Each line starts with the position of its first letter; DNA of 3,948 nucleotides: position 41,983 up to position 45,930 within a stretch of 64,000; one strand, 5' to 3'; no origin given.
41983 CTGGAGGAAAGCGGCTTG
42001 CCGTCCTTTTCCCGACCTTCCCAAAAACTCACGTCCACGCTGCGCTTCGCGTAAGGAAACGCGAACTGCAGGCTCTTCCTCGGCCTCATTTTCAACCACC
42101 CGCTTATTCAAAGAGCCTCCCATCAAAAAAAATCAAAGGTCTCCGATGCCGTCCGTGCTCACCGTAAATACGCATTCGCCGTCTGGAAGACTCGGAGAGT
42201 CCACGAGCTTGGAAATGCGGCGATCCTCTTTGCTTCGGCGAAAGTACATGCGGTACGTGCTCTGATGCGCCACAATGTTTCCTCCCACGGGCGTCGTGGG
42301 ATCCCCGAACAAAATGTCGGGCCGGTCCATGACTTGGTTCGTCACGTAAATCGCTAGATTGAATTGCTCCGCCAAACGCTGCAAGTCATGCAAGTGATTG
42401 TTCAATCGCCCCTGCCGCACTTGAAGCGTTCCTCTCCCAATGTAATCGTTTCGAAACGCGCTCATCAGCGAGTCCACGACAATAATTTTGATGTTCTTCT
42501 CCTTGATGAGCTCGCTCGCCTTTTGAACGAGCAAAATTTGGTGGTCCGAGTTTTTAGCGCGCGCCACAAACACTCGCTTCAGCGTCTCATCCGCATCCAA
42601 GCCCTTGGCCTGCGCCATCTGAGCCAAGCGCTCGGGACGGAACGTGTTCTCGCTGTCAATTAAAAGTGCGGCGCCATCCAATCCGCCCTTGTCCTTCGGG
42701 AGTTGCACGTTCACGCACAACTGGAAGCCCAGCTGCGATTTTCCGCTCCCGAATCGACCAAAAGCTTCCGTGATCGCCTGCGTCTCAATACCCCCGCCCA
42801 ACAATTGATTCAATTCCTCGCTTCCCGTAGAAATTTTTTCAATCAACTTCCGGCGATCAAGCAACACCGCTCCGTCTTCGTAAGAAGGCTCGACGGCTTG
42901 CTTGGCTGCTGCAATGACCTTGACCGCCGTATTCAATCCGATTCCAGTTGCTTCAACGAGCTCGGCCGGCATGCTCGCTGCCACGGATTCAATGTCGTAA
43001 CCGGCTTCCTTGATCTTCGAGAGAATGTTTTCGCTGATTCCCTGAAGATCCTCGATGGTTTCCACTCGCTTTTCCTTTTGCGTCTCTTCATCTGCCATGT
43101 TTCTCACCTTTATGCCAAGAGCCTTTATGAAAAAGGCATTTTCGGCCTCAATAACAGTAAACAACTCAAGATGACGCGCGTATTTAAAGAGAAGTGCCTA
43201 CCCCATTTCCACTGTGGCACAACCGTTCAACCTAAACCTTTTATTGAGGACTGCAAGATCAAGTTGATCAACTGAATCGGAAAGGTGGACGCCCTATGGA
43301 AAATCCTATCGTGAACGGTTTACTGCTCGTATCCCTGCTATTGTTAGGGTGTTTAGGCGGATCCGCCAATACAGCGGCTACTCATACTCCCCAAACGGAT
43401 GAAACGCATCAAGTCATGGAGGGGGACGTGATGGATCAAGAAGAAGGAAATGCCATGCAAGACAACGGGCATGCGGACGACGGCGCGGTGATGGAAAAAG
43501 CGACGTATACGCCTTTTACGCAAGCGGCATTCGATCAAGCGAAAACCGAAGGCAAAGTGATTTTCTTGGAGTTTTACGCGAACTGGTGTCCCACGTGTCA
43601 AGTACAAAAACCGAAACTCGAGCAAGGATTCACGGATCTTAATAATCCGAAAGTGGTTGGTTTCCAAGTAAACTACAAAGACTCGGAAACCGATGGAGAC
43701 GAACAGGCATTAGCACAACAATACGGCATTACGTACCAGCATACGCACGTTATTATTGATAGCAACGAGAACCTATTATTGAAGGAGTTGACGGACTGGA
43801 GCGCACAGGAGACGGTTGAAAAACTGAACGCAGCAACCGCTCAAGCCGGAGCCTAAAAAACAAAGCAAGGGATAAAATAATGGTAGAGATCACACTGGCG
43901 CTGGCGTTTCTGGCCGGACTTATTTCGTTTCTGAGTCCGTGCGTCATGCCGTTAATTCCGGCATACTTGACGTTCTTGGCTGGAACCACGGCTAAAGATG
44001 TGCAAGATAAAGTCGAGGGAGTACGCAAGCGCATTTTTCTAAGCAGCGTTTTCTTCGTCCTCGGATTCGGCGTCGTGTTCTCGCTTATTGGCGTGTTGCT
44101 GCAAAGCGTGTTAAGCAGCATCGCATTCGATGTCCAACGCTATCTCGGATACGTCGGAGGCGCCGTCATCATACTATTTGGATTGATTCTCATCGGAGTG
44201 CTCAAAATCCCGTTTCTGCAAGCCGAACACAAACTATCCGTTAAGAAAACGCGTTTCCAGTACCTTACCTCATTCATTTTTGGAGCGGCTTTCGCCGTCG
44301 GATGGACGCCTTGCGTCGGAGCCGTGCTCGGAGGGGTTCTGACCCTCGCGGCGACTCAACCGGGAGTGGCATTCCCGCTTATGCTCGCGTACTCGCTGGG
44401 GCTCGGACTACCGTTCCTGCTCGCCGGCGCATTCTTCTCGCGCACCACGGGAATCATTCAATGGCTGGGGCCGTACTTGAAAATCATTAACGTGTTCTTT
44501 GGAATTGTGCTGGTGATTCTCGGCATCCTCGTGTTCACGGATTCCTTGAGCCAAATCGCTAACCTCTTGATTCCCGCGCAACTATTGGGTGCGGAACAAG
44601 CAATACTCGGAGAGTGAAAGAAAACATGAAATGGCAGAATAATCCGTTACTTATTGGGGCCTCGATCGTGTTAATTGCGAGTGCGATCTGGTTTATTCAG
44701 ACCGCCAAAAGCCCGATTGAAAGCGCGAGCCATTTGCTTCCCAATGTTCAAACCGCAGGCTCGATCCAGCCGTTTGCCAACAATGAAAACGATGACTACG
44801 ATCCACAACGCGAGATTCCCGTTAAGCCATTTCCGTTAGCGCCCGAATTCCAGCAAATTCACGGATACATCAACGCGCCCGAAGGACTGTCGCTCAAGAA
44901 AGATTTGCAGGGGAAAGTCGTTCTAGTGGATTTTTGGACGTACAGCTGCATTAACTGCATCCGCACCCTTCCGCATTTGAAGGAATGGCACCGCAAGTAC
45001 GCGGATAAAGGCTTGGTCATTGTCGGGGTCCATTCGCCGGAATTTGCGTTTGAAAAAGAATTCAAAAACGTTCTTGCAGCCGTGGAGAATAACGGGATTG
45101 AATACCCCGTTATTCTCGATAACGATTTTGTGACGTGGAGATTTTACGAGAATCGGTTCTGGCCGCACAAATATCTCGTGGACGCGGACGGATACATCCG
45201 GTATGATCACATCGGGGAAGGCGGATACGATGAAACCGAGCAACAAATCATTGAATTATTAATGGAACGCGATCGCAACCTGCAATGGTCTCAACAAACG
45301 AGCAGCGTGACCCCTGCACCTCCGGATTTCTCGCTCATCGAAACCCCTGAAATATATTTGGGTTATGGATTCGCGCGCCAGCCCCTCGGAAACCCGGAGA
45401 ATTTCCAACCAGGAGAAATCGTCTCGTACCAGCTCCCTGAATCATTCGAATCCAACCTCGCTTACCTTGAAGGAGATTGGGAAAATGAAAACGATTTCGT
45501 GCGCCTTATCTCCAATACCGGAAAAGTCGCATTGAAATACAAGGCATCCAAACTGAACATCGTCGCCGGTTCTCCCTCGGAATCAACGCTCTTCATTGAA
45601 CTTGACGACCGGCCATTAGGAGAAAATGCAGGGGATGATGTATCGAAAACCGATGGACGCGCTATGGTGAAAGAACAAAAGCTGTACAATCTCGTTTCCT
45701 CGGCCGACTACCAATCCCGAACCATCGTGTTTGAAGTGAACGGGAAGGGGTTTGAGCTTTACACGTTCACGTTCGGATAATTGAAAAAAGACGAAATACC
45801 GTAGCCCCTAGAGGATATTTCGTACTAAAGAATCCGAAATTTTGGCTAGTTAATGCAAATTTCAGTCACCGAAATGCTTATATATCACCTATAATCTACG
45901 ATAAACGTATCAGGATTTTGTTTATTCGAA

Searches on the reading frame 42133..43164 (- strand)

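Call 63: search_protein_families(library=pfam, proteins=[window:42133-43164:-], max_evalue=0.001)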
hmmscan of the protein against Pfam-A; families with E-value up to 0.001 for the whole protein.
window:42133-43164:- (343 aa): 5 families
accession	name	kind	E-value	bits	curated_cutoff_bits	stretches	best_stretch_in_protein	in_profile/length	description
PF08423.17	Rad51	-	4.4e-86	288.6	22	1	104-342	1-243/244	Rad51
PF00154.27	RecA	-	3.2e-15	56.7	27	1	83-315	2-225/262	recA bacterial DNA recombination protein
PF13481.12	AAA_25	-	2.1e-06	28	27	1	109-240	13-159/195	AAA domain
PF14520.12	HHH_5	-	0.00011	23.1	27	1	36-88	3-56/57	Helix-hairpin-helix domain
PF06745.19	ATPase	-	0.00046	20.1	26.6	1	111-236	1-131/231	KaiC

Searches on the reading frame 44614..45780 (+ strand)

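Call 63: search_protein_families(library=pfam, proteins=[window:44614-45780:+], max_evalue=0.001)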
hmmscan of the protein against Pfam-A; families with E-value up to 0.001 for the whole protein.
window:44614-45780:+ (388 aa): 4 families
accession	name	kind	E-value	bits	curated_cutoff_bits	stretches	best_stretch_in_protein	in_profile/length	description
PF17991.7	Thioredoxin_10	-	4e-31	108.9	27.1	1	244-388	1-142/142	Thioredoxin like C-terminal domain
PF00578.27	AhpC-TSA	-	4.1e-11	43.3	26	1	93-197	19-123/124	AhpC/TSA family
PF13905.12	Thioredoxin_8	-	4.9e-11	43.3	27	1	100-195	1-94/94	Thioredoxin-like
PF08534.16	Redoxin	-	6.5e-10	39.4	26.6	1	87-203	16-136/148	Redoxin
